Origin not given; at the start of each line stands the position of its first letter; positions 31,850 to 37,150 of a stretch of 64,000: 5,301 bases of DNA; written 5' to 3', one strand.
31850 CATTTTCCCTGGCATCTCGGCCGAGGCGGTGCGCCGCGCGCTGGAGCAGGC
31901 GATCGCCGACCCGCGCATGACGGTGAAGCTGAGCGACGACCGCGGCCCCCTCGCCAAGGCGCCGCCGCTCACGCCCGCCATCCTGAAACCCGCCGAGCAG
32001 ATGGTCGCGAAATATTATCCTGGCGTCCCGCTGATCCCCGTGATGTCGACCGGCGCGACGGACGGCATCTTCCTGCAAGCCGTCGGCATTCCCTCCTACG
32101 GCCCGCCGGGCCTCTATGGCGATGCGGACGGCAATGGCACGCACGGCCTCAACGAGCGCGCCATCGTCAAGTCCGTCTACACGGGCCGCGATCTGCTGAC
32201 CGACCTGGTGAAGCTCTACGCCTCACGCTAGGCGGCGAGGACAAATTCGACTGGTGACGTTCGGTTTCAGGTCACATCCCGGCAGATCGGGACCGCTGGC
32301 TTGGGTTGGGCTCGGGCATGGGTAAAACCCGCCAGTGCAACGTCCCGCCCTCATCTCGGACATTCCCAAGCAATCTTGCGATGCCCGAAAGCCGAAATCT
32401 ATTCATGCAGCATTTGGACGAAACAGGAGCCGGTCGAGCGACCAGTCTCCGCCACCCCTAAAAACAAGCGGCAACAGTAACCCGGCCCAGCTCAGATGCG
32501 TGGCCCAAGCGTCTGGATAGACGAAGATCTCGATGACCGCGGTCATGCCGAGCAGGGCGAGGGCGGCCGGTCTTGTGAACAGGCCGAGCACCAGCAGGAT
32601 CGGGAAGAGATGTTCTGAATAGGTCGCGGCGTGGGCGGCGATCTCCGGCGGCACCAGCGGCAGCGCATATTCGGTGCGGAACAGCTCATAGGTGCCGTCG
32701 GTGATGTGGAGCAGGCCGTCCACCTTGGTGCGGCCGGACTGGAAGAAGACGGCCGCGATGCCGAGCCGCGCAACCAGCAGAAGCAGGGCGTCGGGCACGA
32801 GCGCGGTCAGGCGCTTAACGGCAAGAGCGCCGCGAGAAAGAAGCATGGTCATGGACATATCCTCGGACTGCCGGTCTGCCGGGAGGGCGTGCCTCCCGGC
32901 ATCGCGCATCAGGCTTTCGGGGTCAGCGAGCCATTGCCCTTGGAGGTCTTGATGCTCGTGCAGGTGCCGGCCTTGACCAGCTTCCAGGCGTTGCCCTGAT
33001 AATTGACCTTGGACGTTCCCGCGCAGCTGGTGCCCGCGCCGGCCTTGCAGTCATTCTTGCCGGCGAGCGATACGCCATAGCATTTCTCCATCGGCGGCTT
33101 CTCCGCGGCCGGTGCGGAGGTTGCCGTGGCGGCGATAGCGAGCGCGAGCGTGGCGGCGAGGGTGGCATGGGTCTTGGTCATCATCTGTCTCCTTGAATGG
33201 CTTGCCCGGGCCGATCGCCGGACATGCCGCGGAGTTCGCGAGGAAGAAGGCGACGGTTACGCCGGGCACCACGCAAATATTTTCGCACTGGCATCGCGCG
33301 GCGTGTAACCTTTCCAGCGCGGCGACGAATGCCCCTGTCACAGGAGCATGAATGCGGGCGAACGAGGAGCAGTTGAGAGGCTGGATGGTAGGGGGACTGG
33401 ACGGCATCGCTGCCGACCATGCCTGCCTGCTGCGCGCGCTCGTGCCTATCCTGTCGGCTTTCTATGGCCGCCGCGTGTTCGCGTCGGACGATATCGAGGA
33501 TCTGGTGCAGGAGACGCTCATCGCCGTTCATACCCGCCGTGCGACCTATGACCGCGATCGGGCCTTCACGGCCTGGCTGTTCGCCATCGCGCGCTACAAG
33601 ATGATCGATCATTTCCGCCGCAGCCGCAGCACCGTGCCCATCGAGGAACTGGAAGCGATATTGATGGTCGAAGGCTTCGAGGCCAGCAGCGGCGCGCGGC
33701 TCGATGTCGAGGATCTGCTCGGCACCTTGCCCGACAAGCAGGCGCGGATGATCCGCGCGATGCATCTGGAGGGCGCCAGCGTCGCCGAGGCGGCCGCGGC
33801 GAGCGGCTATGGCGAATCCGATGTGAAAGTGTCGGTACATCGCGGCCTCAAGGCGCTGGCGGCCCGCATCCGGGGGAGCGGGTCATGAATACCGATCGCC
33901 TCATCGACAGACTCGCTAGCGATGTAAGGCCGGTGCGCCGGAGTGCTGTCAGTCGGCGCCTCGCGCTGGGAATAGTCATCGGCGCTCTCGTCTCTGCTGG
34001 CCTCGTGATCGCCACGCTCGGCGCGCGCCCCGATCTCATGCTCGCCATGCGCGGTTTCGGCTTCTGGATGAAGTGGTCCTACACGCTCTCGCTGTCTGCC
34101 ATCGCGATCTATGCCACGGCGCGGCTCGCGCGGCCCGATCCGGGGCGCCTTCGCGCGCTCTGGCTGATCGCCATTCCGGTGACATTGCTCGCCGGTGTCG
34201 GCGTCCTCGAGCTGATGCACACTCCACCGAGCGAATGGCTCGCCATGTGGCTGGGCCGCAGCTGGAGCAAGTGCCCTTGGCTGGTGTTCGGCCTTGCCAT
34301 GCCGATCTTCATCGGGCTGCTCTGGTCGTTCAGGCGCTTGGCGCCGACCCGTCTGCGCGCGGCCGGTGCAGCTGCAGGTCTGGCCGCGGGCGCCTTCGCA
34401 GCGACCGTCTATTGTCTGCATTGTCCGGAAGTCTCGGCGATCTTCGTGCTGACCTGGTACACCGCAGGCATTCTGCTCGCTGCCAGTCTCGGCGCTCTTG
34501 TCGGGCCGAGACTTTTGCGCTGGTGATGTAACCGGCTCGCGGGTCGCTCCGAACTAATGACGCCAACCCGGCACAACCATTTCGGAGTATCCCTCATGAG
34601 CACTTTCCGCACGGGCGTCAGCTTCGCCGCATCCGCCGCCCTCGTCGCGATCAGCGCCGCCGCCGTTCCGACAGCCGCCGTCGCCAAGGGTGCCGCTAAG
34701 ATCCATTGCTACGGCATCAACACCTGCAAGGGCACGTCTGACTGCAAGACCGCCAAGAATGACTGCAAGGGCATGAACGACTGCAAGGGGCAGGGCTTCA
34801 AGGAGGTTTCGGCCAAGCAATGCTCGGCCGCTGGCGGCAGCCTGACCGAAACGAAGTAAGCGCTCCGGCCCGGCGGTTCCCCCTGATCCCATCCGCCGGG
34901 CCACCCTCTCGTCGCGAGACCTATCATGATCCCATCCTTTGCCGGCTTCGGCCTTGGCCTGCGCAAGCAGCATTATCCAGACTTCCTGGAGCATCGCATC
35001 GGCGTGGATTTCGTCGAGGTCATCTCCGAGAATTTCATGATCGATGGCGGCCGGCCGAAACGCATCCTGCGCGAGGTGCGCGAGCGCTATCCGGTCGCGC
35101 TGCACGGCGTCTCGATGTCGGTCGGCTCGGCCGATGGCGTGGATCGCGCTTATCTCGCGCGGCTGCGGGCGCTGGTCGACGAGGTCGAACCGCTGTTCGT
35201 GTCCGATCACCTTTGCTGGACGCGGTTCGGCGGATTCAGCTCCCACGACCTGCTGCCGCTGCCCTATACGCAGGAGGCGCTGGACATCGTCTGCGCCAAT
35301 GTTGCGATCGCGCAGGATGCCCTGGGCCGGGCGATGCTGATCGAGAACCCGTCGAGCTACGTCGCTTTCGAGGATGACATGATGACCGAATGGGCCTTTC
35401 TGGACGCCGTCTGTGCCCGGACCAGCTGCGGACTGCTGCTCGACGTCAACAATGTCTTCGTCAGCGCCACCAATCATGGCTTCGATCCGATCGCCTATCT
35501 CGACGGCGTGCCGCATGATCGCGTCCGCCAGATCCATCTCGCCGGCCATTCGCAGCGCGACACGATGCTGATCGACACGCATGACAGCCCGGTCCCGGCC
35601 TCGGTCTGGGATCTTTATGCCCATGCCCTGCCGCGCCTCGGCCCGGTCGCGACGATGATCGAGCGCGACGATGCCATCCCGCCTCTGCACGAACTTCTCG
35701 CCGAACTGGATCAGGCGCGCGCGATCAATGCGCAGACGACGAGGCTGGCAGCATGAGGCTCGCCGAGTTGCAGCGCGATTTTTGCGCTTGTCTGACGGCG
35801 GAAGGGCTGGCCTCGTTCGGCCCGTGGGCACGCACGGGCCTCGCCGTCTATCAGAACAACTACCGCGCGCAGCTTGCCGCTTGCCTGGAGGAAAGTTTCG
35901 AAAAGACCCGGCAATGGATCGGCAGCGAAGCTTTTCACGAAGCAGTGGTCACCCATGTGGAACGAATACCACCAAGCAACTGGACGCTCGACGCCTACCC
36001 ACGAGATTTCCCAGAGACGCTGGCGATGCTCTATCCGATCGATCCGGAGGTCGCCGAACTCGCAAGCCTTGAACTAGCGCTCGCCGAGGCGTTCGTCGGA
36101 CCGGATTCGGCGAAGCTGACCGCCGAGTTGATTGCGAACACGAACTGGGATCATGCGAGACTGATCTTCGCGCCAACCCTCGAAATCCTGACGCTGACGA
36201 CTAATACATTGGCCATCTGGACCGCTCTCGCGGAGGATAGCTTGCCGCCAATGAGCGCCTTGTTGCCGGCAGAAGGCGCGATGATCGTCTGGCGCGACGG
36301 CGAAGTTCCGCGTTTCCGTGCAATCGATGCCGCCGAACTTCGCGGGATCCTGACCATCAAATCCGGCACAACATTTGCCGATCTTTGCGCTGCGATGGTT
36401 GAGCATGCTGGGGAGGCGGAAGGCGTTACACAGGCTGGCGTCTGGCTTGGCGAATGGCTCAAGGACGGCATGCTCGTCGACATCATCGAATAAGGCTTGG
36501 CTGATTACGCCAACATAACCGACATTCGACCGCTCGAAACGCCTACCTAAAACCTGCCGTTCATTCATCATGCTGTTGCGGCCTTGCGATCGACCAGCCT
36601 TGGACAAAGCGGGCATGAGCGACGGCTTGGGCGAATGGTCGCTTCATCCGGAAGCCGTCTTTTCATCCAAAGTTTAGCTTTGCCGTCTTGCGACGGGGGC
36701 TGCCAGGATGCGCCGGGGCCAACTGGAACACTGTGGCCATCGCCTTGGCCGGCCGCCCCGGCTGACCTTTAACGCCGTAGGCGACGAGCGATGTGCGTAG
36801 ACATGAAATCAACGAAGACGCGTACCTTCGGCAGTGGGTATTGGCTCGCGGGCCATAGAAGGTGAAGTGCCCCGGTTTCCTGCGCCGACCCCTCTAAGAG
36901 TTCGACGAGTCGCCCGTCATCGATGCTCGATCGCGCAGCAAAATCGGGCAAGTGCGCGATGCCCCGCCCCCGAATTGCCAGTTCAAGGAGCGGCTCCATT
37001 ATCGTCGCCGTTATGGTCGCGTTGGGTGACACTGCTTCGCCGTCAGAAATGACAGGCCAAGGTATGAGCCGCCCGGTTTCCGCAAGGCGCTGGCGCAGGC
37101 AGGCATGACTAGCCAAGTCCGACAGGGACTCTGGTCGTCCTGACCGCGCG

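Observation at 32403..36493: Bufferin-type MNIO RiPP locus: two Cys-rich secreted precursors, one DUF692/DUF2063 enzyme pair, DoxX, and its own ECF sigma/anti-sigma pair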

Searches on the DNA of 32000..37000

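Call 66: search_rna_families(source=window, start=32000, end=37000, threshold=evalue, max_evalue=0.1)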
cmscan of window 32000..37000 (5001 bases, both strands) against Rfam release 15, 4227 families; matches with E-value up to 0.1: 0.
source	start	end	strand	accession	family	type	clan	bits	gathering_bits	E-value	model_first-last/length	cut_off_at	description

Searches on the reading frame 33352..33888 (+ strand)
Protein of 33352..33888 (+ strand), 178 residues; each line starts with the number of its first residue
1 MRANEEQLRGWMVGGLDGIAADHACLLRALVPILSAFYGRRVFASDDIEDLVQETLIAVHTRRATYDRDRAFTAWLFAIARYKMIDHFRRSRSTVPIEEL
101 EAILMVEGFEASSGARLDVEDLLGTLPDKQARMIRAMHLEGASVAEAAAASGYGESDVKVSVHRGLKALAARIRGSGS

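Call 3: search_protein_families(library=pfam, proteins=[window:33352-33888:+], max_evalue=0.01)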
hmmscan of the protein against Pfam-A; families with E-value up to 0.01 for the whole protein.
window:33352-33888:+ (178 aa): 4 families
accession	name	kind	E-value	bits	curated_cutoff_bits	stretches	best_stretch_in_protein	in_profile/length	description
PF04542.20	Sigma70_r2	-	1.3e-13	51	24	1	27-92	2-69/71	Sigma-70 region 2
PF08281.18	Sigma70_r4_2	-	6.2e-07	29.4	25.7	1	117-169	2-54/54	Sigma-70, region 4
PF04545.22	Sigma70_r4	-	0.00078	19.4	24.1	1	122-169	1-48/50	Sigma-70, region 4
PF07638.17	Sigma70_ECF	-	0.0027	18.1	21.1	0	66-159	69-169/185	ECF sigma factor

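Call 4: search_protein_families(library=ncbifam, proteins=[window:33352-33888:+], max_evalue=0.01)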
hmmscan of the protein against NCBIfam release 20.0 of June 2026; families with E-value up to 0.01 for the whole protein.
window:33352-33888:+ (178 aa): 74 families (the best 25 are shown)
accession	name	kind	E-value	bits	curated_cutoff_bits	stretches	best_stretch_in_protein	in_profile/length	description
NF009191.0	PRK12539.1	subfamily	6.7e-51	172.4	171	1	3-175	3-181/185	sigma-70 family RNA polymerase sigma factor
NF009188.0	PRK12536.1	subfamily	4.1e-50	170.3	250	1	2-175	11-188/190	RNA polymerase sigma factor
NF009165.0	PRK12512.1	equivalog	1.7e-38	132.1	198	1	2-175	3-181/184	RNA polymerase sigma factor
NF007215.0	PRK09637.1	equivalog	2e-18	67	212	1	34-171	14-152/181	RNA polymerase sigma factor SigZ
TIGR02959.1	SigZ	equivalog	7.4e-18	65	168.65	1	34-172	8-147/170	RNA polymerase sigma factor SigZ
TIGR02989.1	Sig-70_gvs1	subfamily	1.9e-17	63.7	124.55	1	26-169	6-154/158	RNA polymerase sigma-70 factor, Rhodopirellula/Verrucomicrobium family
TIGR02937.1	sigma70-ECF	superfamily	1.9e-16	60.1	42.9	1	46-170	26-162/165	sigma-70 family RNA polymerase sigma factor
NF007225.0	PRK09643.1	equivalog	9.5e-15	54.8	190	1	43-173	49-182/204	RNA polymerase sigma factor SigM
NF007230.0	PRK09648.1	subfamily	6.5e-14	52.1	209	1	24-174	29-190/195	RNA polymerase sigma factor ShbA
NF007227.0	PRK09645.1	subfamily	8.7e-14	51.8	202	1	46-176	38-173/177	sigma-70 family RNA polymerase sigma factor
TIGR02983.1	SigE-fam_strep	subfamily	7.5e-13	48.7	141.55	1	46-173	31-158/162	SigE family RNA polymerase sigma factor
NF058625.1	sigma_PG0214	equivalog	4.1e-12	46.1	130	1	44-171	27-159/170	GFO_1088 family ECF-type sigma factor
TIGR02950.1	SigM_subfam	subfamily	4.9e-12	46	147.95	1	48-172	27-157/159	RNA polymerase sigma factor, SigM family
TIGR02985.1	Sig70_bacteroi1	subfamily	9.4e-12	45.4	126.4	1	31-171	11-160/162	RNA polymerase sigma-70 factor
NF007217.0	PRK09639.1-1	equivalog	1.1e-11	44.9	239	2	45-92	27-74/194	RNA polymerase sigma factor SigX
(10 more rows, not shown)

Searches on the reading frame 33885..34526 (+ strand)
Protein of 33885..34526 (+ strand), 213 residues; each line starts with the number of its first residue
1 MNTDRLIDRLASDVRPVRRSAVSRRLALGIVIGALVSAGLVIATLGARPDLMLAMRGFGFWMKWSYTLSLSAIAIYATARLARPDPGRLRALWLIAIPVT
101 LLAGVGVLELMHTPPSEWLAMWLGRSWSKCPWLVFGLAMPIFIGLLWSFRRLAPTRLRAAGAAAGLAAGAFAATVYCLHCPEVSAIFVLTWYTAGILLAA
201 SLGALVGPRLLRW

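Call 3: search_protein_families(library=pfam, proteins=[window:33885-34526:+], max_evalue=0.01)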
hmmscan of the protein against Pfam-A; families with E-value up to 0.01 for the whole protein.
window:33885-34526:+ (213 aa): 1 family
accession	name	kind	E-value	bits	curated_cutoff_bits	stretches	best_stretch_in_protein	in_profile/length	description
PF06532.16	NrsF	-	5.5e-75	252.1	26.8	1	10-213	1-204/204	Negative regulator of sigma F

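Call 4: search_protein_families(library=ncbifam, proteins=[window:33885-34526:+], max_evalue=0.01)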
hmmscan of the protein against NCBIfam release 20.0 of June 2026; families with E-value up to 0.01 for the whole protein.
window:33885-34526:+ (213 aa): 1 family
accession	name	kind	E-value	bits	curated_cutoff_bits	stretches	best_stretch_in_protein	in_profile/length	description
NF042994.1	AntiSigF_NrsF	equivalog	1e-47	162.4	300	1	1-213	1-214/214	anti-sigma-F factor NrsF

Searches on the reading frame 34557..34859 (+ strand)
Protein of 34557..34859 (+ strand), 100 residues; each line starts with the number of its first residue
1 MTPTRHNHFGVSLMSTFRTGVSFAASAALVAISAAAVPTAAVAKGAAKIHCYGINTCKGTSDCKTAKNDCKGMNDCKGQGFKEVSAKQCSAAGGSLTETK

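Call 3: search_protein_families(library=pfam, proteins=[window:34557-34859:+], max_evalue=0.01)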
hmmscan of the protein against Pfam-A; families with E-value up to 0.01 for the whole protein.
window:34557-34859:+ (100 aa): 0 families

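Call 4: search_protein_families(library=ncbifam, proteins=[window:34557-34859:+], max_evalue=0.01)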
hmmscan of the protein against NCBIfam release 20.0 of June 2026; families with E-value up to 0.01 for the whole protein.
window:34557-34859:+ (100 aa): 1 family
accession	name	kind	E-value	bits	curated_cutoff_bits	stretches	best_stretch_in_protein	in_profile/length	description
NF050166.1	Cu_RiPP_BufA2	equivalog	2.9e-30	104.3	60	1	21-96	2-78/79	BufA2 family periplasmic bufferin-type metallophore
